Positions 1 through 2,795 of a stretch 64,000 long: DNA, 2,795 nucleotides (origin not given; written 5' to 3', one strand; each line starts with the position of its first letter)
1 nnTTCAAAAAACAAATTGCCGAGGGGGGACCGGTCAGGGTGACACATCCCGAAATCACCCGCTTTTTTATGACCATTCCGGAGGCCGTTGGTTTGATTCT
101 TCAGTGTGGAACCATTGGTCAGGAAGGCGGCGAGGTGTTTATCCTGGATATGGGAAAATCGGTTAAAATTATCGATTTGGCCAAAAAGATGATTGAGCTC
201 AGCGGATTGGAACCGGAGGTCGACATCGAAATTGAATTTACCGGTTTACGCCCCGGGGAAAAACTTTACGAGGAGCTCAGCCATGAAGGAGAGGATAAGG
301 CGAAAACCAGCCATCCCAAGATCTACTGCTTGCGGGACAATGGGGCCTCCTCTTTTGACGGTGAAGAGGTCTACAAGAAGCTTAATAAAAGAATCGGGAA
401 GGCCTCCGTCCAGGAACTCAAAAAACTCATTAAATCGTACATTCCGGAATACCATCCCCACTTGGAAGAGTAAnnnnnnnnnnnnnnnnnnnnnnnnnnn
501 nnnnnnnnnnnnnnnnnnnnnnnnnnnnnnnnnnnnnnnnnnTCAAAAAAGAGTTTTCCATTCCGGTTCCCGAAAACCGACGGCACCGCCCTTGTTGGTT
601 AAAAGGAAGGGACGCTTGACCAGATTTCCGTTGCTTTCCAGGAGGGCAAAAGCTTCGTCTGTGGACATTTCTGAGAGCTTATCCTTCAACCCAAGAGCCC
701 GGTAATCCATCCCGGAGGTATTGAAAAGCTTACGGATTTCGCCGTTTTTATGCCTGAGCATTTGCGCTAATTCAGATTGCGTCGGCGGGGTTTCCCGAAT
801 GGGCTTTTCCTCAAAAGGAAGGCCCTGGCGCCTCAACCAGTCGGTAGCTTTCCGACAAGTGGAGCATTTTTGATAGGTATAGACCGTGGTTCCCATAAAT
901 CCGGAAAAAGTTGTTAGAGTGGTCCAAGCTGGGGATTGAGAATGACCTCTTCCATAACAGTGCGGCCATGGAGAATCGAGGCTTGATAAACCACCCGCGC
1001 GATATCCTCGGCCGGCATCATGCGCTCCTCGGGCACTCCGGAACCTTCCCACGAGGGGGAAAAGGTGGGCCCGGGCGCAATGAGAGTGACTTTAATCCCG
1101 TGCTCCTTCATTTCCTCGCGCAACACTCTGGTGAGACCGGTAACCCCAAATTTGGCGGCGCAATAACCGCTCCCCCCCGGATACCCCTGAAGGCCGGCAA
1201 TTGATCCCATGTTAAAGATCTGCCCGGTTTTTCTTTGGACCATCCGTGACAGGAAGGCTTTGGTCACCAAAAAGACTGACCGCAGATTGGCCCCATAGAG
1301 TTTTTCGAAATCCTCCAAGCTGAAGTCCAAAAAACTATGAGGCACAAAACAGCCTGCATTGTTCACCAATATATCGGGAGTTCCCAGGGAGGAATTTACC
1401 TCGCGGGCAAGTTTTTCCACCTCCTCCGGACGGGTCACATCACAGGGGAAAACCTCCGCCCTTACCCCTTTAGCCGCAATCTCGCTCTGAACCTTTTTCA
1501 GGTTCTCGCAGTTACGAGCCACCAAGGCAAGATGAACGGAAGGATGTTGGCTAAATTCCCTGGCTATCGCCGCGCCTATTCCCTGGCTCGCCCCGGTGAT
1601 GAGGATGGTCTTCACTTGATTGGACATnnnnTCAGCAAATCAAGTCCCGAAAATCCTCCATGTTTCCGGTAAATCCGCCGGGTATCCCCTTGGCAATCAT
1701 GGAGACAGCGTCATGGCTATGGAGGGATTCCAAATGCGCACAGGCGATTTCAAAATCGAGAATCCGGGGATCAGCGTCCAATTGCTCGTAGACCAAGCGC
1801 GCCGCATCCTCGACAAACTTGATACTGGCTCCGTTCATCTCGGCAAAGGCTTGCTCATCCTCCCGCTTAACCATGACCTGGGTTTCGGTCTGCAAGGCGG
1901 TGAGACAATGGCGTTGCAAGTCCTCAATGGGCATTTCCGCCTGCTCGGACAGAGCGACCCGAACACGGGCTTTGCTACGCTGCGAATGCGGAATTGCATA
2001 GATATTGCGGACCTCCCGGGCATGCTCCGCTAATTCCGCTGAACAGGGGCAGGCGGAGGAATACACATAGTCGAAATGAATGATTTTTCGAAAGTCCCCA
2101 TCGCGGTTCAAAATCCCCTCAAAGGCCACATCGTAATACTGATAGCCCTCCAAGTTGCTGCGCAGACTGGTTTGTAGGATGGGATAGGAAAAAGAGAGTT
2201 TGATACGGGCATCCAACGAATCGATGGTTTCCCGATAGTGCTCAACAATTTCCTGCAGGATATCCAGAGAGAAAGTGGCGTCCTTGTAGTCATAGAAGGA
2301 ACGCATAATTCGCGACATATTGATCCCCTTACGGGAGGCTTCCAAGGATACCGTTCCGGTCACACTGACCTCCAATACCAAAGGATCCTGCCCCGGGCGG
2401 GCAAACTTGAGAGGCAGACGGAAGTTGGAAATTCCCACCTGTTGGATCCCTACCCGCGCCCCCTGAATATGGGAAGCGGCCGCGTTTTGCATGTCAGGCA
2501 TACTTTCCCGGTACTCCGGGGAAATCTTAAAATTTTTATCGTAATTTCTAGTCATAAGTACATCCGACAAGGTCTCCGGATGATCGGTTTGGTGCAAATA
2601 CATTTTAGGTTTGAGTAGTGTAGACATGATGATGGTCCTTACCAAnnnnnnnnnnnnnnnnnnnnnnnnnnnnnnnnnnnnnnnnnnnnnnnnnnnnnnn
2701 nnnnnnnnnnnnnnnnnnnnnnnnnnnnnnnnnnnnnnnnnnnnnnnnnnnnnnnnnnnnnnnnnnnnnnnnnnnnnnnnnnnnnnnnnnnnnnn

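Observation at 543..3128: Compact PTPS-II + FolE2 + sepiapterin-reductase-like operon: a complete biopterin (BH4-type) pathway in a Verrucomicrobiota-like genome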

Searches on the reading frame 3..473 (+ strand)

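Call 3: search_protein_families(library=pfam, proteins=[window:3-473:+])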
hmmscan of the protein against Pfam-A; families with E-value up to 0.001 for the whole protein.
window:3-473:+ (156 aa): 1 family
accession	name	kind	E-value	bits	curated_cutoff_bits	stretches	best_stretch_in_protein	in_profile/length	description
PF02719.21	Polysacc_synt_2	-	3.8e-42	144.9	20.2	1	1-110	182-291/293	Polysaccharide biosynthesis protein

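Call 4: search_protein_families(library=ncbifam, proteins=[window:3-473:+])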
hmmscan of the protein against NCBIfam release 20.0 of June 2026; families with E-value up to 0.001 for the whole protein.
window:3-473:+ (156 aa): 2 families
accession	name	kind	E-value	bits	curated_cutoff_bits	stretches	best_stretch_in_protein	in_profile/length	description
TIGR03589.1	PseB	equivalog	3.2e-13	49.3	407.75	1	1-113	179-282/324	UDP-N-acetylglucosamine 4,6-dehydratase (inverting)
TIGR04130.1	FnlA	equivalog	3.9e-09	35.8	730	1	4-108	181-280/337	UDP-N-acetylglucosamine 4,6-dehydratase/5-epimerase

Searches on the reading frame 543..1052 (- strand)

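Call 3: search_protein_families(library=pfam, proteins=[window:543-1052:-])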
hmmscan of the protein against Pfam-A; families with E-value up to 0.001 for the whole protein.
window:543-1052:- (169 aa): 2 families
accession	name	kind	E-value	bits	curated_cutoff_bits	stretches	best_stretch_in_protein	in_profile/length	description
PF03960.21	ArsC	-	9.5e-16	58.3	24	1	58-167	1-78/79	ArsC family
PF00462.30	Glutaredoxin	-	4.3e-06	27.3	22.9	1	56-99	2-45/60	Glutaredoxin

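Call 4: search_protein_families(library=ncbifam, proteins=[window:543-1052:-])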
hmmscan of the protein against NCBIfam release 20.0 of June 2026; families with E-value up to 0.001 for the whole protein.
window:543-1052:- (169 aa): 12 families
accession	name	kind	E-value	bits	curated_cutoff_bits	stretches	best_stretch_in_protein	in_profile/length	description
TIGR01617.1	arsC_related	subfamily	1.6e-27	96.1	75.05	1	56-166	2-113/117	Spx/MgsR family RNA polymerase-binding regulatory protein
NF002459.0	PRK01655.1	subfamily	1.9e-15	57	123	1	56-166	3-111/132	transcriptional regulator Spx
NF009885.0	PRK13344.1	equivalog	6.6e-12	45.5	152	1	56-165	3-110/132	transcriptional regulator Spx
NF009210.0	PRK12559.1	equivalog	3.2e-10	40.2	159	1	57-166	4-111/131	transcriptional regulator SpxA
TIGR00014.1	arsC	equivalog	1.2e-08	35.5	106.05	1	56-159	2-104/114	arsenate reductase (glutaredoxin)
NF008107.0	PRK10853.1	equivalog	2.5e-08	34.1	121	1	56-167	4-114/119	ArsC family reductase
TIGR02196.1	GlrX_YruB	hypoth_equivalog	8.9e-06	26.1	88.55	1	56-96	3-43/74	glutaredoxin-like protein, YruB-family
NF041212.1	Uxx_star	subfamily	2.8e-05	24.3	66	1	56-98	2-44/70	Uxx-star family glutaredoxin-like (seleno)protein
NF007456.1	PRK10026.1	exception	9.1e-05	22.7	242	1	55-156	4-103/141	glutaredoxin-dependent arsenate reductase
TIGR02181.1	GRX_bact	equivalog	0.00013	22.2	90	1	56-98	2-44/80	glutaredoxin 3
TIGR02194.1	GlrX_NrdH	subfamily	0.00049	20.3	85.75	0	56-95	2-41/72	glutaredoxin-like protein NrdH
NF041106.1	ArsC_rel_Se_1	subfamily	0.00064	20.3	85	1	58-162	5-104/107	ArsC family (seleno)protein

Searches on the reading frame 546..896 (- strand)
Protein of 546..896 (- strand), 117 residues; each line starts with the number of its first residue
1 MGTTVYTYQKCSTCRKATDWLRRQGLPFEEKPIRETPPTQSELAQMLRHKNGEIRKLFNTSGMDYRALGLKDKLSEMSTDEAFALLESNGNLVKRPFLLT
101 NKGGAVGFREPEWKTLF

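Call 79: search_solved_structures(query=window:546-896:-, max_evalue=0.00001)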
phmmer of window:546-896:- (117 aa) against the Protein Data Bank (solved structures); distinct sequences matched with E-value up to 0.00001: 11.
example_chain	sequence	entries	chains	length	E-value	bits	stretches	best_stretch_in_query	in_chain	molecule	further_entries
3fz4_A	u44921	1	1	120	1.4e-23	86.5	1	4-109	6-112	Putative arsenate reductase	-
3gkx_A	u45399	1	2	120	6.1e-22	81.2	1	3-116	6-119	Putative ArsC family related protein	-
2m46_A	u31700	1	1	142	1.3e-21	80.1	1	5-115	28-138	Arsenate reductase, putative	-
3l78_A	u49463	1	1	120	1.5e-13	54.2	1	4-114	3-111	Regulatory protein spx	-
7f75_G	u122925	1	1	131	9.6e-12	48.4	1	4-114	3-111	transcriptional regulator Spx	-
6ghb_A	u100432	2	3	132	1.3e-11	48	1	4-114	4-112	Regulatory protein Spx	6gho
1z3e_A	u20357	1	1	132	1.3e-11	47.9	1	4-114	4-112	Regulatory protein spx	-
3gfk_A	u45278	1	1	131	1.4e-11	47.9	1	4-114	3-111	Regulatory protein spx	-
3ihq_A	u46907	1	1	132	3.4e-10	43.4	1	4-114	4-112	Regulatory protein spx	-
3rdw_A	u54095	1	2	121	4e-07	33.5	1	3-112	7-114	Putative arsenate reductase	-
3f0i_A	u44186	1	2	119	9.5e-07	32.3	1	2-112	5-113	Arsenate reductase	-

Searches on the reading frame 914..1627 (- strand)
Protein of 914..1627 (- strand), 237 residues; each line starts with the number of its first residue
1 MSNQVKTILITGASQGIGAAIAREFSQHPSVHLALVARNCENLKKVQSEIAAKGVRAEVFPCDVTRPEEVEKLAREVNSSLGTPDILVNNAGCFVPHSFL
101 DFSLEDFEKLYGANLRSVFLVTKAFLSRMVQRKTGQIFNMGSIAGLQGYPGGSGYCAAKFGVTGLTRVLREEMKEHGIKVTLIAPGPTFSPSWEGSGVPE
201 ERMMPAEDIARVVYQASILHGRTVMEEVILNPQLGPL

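Call 3: search_protein_families(library=pfam, proteins=[window:914-1627:-])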
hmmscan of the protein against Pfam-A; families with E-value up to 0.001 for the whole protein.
window:914-1627:- (237 aa): 4 families
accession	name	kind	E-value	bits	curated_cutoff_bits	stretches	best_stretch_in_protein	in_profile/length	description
PF00106.31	adh_short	-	5.3e-54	183.1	26.6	1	6-191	1-185/195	short chain dehydrogenase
PF13561.12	adh_short_C2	-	5.7e-39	134.5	27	1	12-196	1-184/236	Enoyl-(Acyl carrier protein) reductase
PF08659.16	KR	-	3.7e-17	63.3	22.6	1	7-171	2-165/180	KR domain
PF01370.27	Epimerase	-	0.00023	21.1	20.9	1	8-205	1-187/240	NAD dependent epimerase/dehydratase family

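Call 4: search_protein_families(library=ncbifam, proteins=[window:914-1627:-])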
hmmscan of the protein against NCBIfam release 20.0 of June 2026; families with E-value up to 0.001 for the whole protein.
window:914-1627:- (237 aa): 223 families (the best 25 are shown)
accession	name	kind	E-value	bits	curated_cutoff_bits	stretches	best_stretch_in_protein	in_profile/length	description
NF005672.0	PRK07454.1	equivalog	2e-52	177.8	234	1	3-235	4-239/241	SDR family oxidoreductase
NF005806.0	PRK07666.1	equivalog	1.1e-50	172.2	286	1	4-228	6-232/239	3-ketoacyl-ACP reductase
NF009093.0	PRK12429.1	subfamily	3.1e-44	151.2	258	1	4-186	4-185/259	3-hydroxybutyrate dehydrogenase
NF005594.0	PRK07326.1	equivalog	3.8e-44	151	271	1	2-232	3-231/237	SDR family oxidoreductase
NF009466.0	PRK12826.1-2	subfamily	4.5e-44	150.8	222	1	6-190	4-189/248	3-oxoacyl-ACP reductase FabG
TIGR01830.1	3oxo_ACP_reduc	equivalog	1.6e-43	149.1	297.75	1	9-186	2-179/239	3-oxoacyl-[acyl-carrier-protein] reductase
NF004825.0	PRK06181.1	equivalog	2.1e-43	148.5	215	1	4-225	5-236/268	SDR family oxidoreductase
TIGR01963.1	PHB_DH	subfamily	4.8e-42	144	307.05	1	6-187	2-182/255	3-hydroxybutyrate dehydrogenase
NF004198.0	PRK05653.1-3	equivalog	8.9e-41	140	296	1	4-191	6-192/248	3-oxoacyl-ACP reductase FabG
NF005495.0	PRK07109.1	subfamily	2.9e-40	138.6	264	1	4-185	7-189/334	SDR family oxidoreductase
NF006070.0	PRK08213.1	subfamily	8.6e-39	133.6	279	1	6-186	13-197/259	gluconate 5-dehydrogenase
NF040690.1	mycolate_SDR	equivalog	1.7e-38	132.5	380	1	6-188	9-189/265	mycolate reductase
NF005559.1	PRK07231.1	subfamily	5.3e-38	130.9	215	1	5-186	4-184/249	glucose 1-dehydrogenase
NF052558.1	MBtsdlDhBudC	equivalog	9.9e-38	130.1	270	1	5-191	3-185/250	meso-2,3-butanediol dehydrogenase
NF005878.0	PRK07825.1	subfamily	1.2e-37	129.7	287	1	5-215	9-215/278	short chain dehydrogenase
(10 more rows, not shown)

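Call 5: search_solved_structures(query=window:914-1627:-, max_evalue=1e-10, show_alignments=1)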
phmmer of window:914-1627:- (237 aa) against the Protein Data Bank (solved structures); distinct sequences matched with E-value up to 1e-10: 534 (the best 60 are shown).
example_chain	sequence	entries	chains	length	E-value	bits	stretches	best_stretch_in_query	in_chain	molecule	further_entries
2bd0_A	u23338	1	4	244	3.7e-36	128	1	7-235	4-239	sepiapterin reductase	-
2et6_A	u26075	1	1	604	9.4e-36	126.6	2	4-188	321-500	(3R)-hydroxyacyl-CoA dehydrogenase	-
3rkr_A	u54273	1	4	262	4e-33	118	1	7-234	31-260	Short chain oxidoreductase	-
9fe6_A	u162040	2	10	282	5.9e-30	107.7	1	6-196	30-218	SDR family oxidoreductase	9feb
3emk_A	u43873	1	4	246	1.9e-29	106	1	8-189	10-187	GLUCOSE/RIBITOL DEHYDROGENASE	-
3enn_A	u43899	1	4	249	2e-29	106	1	8-189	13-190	GLUCOSE/RIBITOL DEHYDROGENASE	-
4rzh_A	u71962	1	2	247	3.4e-29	105.2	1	7-189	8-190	3-oxoacyl-[acyl-carrier protein] reductase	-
3sj7_A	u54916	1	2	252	4.5e-29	104.8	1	4-209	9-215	3-oxoacyl-(Acyl-carrier-protein) reductase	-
2uvd_A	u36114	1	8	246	5.1e-29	104.6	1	6-187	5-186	3-OXOACYL-(ACYL-CARRIER-PROTEIN) REDUCTASE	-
3osu_A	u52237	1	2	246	5.3e-29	104.6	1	5-209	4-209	3-oxoacyl-[acyl-carrier-protein] reductase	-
3woh_A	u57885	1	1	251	9.6e-29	103.7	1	6-188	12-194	SiaM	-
3rku_A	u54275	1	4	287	1.6e-28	103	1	6-188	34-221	Oxidoreductase YMR226C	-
4dml_A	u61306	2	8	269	2e-28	102.7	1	8-187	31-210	3-oxoacyl-[acyl-carrier-protein] reductase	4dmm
2c07_A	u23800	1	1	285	4e-28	101.7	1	5-188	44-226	3-OXOACYL-(ACYL-CARRIER PROTEIN) REDUCTASE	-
2hq1_A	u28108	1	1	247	5.4e-28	101.3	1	5-187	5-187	Glucose/ribitol dehydrogenase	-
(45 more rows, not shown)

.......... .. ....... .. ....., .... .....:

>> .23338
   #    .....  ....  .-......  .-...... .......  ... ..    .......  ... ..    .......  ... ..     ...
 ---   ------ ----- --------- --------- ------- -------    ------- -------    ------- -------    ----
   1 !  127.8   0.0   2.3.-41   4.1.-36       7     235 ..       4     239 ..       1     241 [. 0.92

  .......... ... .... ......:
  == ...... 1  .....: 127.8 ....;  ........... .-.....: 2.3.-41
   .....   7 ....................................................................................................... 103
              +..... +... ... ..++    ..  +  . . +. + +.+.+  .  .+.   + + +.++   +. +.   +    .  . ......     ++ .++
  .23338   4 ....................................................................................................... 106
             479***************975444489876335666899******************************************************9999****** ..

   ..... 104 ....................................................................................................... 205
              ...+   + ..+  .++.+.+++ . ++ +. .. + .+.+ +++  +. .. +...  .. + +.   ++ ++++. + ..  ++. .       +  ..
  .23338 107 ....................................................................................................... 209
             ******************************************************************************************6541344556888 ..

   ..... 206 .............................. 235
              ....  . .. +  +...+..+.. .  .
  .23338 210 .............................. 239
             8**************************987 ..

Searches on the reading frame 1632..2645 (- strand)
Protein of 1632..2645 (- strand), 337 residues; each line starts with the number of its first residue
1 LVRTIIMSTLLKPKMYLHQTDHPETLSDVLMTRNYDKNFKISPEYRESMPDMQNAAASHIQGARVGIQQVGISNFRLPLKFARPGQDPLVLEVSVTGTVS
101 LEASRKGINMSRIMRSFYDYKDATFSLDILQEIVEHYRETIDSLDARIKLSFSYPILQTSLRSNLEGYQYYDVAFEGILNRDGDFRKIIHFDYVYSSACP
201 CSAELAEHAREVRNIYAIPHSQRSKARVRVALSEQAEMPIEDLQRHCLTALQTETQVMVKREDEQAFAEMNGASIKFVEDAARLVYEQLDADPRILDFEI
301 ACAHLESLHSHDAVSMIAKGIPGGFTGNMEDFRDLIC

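Call 3: search_protein_families(library=pfam, proteins=[window:1632-2645:-])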
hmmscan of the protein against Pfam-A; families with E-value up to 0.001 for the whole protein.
window:1632-2645:- (337 aa): 1 family
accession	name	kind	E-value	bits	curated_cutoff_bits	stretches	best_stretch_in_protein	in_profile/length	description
PF02649.19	GCHY-1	-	2.5e-70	237.4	25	1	49-314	1-259/260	Type I GTP cyclohydrolase folE2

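Call 4: search_protein_families(library=ncbifam, proteins=[window:1632-2645:-])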
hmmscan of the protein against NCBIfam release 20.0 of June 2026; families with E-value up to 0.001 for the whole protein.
window:1632-2645:- (337 aa): 3 families
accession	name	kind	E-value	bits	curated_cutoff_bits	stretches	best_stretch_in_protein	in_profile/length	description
NF010200.1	PRK13674.1-1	equivalog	5.8e-84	281.8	215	1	50-318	1-269/270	GTP cyclohydrolase FolE2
TIGR00294.2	TIGR00294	equivalog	5.1e-29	101.4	220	1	63-318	10-291/302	GTP cyclohydrolase MptA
NF010204.0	PRK13675.1-1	equivalog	5.7e-11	42.4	468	1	64-314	13-262/267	GTP cyclohydrolase IV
